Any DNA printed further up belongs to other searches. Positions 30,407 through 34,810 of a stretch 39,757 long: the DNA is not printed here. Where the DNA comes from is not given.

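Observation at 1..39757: T7-type gene set with the whole virion/lysis block inverted in situ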

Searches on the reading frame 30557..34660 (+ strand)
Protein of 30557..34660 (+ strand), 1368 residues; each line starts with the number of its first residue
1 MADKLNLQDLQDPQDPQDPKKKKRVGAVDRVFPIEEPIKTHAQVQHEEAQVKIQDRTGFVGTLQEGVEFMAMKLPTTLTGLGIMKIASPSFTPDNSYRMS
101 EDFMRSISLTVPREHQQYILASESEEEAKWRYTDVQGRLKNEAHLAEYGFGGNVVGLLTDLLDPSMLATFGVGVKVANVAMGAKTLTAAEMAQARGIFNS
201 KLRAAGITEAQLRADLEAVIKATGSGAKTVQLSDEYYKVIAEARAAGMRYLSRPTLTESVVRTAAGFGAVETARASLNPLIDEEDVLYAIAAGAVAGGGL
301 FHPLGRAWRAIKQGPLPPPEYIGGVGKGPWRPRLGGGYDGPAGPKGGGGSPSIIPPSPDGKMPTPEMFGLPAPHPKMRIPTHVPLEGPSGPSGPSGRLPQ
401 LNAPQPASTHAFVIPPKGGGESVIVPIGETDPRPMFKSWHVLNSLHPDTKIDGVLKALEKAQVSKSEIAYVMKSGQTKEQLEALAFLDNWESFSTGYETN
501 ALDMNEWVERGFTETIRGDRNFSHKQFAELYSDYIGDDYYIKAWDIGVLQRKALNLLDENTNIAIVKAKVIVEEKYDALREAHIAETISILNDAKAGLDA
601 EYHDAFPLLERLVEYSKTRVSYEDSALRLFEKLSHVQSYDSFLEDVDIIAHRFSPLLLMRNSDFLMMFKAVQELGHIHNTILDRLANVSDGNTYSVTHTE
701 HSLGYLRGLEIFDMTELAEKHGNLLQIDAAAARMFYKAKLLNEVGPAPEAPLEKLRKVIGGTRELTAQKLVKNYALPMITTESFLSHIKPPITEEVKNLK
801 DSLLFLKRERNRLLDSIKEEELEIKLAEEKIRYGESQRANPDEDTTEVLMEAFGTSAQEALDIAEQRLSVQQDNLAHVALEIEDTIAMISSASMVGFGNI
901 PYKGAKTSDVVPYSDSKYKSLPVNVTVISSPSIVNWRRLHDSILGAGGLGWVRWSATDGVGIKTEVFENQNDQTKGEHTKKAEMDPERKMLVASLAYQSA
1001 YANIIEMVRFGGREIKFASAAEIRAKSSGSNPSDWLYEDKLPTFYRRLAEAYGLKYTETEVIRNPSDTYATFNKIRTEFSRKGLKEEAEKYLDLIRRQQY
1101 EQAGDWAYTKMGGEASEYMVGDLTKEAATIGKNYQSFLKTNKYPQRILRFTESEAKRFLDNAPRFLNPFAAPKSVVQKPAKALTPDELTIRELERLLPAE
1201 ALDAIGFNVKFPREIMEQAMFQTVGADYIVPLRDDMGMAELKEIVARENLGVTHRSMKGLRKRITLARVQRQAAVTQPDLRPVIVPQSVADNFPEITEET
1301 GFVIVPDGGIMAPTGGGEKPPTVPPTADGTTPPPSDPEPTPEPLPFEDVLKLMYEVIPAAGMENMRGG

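Call 81: find_homologous_proteins(query=window:30557-34660:+, max_evalue=0.00001)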
Query window:30557-34660:+: 8000 candidates shared short words with the query, none scored E <= 0.00001.
